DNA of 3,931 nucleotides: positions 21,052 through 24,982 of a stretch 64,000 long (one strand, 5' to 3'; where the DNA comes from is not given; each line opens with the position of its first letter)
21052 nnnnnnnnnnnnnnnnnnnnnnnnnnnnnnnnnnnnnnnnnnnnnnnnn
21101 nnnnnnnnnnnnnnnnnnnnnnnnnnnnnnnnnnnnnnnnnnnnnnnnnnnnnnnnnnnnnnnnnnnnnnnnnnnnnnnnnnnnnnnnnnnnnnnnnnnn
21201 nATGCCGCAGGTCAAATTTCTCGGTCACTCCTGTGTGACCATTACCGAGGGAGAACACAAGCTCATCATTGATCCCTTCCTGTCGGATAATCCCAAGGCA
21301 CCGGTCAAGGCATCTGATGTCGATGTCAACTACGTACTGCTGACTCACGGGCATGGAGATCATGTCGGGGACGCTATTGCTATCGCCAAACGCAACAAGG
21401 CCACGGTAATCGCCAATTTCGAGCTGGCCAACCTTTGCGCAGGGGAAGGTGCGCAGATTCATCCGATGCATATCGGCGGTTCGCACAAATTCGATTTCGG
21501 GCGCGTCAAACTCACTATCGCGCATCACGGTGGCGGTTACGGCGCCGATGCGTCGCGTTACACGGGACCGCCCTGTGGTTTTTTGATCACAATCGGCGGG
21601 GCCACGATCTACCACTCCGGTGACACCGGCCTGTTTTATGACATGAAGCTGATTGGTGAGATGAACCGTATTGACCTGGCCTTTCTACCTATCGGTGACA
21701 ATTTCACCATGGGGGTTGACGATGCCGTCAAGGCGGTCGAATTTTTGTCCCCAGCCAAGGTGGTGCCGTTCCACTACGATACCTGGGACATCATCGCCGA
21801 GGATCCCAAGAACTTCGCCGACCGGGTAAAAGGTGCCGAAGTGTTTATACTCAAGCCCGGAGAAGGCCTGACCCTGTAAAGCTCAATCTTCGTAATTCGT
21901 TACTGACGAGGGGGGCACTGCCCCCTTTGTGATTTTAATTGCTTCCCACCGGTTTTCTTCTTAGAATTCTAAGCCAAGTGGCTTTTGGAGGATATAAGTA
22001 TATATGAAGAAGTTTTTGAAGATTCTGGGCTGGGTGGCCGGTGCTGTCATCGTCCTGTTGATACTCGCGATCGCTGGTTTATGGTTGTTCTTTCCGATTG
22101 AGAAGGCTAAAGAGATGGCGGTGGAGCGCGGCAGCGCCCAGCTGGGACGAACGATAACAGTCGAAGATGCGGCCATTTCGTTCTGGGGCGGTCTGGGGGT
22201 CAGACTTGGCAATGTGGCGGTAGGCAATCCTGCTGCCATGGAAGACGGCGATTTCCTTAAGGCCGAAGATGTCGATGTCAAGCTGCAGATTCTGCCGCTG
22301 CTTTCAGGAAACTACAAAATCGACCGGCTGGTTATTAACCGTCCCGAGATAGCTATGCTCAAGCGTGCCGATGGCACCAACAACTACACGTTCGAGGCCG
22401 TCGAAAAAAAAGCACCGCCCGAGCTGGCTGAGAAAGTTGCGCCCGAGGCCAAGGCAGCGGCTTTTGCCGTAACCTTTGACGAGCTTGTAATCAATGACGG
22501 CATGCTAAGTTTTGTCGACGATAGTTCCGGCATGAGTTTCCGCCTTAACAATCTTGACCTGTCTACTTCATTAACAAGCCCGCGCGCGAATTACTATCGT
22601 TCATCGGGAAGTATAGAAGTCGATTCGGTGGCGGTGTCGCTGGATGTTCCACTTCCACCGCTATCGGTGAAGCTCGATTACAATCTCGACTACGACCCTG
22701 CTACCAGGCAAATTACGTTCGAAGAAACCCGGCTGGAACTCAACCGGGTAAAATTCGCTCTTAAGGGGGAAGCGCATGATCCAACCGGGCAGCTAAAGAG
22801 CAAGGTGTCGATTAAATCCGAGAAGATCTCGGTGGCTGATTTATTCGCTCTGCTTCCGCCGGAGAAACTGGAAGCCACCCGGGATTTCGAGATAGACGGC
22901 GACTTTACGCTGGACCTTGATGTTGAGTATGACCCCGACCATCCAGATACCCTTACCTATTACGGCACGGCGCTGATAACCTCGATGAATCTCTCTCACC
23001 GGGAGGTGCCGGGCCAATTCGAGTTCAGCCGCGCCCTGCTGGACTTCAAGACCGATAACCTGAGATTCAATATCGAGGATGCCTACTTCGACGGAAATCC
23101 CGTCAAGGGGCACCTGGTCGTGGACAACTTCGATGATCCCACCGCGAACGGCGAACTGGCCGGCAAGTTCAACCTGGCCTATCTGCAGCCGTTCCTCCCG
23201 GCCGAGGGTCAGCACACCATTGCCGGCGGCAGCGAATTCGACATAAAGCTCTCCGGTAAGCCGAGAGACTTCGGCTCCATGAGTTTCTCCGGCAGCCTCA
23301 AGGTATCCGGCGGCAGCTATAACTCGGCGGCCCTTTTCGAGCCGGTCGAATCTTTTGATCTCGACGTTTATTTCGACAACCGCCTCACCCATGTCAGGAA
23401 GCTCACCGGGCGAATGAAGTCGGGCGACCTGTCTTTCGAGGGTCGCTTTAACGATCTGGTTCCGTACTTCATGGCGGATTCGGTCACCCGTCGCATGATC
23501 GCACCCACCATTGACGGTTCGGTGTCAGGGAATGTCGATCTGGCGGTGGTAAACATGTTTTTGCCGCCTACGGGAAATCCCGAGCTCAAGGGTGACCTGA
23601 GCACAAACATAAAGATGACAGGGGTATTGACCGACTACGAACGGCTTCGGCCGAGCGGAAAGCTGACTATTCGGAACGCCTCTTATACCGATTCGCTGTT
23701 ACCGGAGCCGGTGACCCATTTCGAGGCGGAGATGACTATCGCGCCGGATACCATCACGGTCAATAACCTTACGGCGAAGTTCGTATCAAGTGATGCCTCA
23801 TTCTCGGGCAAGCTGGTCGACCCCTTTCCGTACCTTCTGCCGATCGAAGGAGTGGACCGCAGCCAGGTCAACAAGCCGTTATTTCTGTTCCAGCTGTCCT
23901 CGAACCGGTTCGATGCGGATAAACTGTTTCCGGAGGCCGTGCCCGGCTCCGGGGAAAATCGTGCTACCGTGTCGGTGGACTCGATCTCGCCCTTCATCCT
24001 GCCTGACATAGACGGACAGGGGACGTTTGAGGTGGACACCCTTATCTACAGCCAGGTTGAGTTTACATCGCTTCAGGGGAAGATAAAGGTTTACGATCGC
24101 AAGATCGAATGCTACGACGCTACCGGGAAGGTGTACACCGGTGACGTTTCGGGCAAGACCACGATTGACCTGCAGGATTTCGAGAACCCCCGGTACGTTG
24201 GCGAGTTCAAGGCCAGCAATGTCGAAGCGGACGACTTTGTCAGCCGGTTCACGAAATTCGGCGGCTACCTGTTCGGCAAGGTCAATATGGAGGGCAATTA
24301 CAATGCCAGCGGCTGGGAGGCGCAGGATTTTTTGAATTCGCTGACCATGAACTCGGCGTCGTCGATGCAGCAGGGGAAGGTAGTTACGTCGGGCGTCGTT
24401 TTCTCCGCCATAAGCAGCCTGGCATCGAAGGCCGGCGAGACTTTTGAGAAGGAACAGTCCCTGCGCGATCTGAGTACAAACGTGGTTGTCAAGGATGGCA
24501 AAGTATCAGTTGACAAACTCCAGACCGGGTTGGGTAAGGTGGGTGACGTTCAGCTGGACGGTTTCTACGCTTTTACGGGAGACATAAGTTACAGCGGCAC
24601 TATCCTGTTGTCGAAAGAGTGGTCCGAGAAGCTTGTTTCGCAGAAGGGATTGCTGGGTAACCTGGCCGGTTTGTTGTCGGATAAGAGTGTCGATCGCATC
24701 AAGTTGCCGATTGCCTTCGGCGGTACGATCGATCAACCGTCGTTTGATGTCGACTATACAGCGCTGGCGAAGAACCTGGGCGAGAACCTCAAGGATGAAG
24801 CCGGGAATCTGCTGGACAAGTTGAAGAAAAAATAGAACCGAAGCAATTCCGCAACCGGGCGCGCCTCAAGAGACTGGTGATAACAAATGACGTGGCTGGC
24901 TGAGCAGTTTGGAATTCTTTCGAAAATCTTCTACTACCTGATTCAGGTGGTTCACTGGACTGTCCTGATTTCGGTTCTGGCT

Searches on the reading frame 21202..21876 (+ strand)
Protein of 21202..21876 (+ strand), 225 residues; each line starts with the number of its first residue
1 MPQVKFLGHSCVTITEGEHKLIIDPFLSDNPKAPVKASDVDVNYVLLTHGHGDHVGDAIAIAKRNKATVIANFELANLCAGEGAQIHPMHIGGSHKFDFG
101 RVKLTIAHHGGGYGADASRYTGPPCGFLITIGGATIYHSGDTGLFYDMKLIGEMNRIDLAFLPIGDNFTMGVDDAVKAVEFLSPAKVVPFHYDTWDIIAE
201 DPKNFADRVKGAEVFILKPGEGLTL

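Call 5: search_protein_families(library=ncbifam, proteins=[window:21202-21876:+], max_evalue=0.01)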
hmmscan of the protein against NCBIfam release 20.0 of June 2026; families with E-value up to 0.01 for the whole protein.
window:21202-21876:+ (225 aa): 13 families
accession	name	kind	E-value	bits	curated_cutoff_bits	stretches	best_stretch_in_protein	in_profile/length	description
NF001911.0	PRK00685.1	equivalog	6.8e-88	294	144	1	3-224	2-227/228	metal-dependent hydrolase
NF008688.0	PRK11709.1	equivalog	9.3e-10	37.9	306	1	126-205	212-296/355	L-ascorbate 6-phosphate lactonase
NF012229.1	bla_class_B_core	domain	6.7e-08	32.8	100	1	14-117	20-133/139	metallo-beta-lactamase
NF033106.1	blaL1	exception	5.3e-06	25.6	560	1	29-92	86-146/290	L1 family subclass B3 metallo-beta-lactamase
TIGR03413.1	GSH_gloB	equivalog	5.6e-06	25.9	200.8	1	16-74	18-76/248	hydroxyacylglutathione hydrolase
NF033105.1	bla_subclass_B3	equivalog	2.9e-05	23.5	240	1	41-81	61-102/257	subclass B3 metallo-beta-lactamase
NF033088.2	bla_subclass_B1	equivalog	4.7e-05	23.1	200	1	39-116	66-142/217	subclass B1 metallo-beta-lactamase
NF040644.1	blaPAM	exception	0.00025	20.2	615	1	16-93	72-145/287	PAM family subclass B3 metallo-beta-lactamase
NF000469.2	CAR_gen_B3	exception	0.00087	18.4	500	1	32-68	105-139/311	CAR family subclass B3 metallo-beta-lactamase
NF040470.1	blaEAM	exception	0.0016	17.5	660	1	8-74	80-152/318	EAM family subclass B3 metallo-beta-lactamase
NF000287.1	SMB1_fam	exception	0.002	17.5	400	1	41-81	82-123/280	SMB-1 family subclass B3 metallo-beta-lactamase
NF000438.2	blaPOM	exception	0.0027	16.9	610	1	38-87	92-142/286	POM family subclass B3 metallo-beta-lactamase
TIGR04559.1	SoxH_rel_PQQ_2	hypoth_equivalog_domain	0.0068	15.8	280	1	36-77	62-102/283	quinoprotein relay system zinc metallohydrolase 2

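Call 6: search_protein_families(library=pfam, proteins=[window:21202-21876:+], max_evalue=0.01)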
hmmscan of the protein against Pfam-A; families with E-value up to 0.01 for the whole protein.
window:21202-21876:+ (225 aa): 3 families
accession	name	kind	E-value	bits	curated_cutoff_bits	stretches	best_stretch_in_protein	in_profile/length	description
PF12706.13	Lactamase_B_2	-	1e-27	97.5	27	1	20-192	2-200/200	Beta-lactamase superfamily domain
PF13483.12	Lactamase_B_3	-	1.9e-24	86.9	24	1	3-191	1-160/160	Beta-lactamase superfamily domain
PF00753.33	Lactamase_B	-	8.1e-14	52.5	22.7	1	6-189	3-194/196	Metallo-beta-lactamase superfamily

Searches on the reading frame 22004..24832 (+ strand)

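Call 6: search_protein_families(library=pfam, proteins=[window:22004-24832:+], max_evalue=0.01)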
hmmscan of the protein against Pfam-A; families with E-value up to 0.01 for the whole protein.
window:22004-24832:+ (943 aa): 3 families
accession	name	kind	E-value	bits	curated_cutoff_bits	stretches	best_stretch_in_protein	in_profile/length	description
PF05170.20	AsmA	-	3.5e-24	86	29.8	1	1-269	1-220/607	AsmA family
PF05359.17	DUF748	-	1e-16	60.6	50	1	5-339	15-286/1037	Domain of Unknown Function (DUF748)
PF13116.12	YhdP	-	8e-12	44.3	46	1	1-190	1-175/1224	YhdP protein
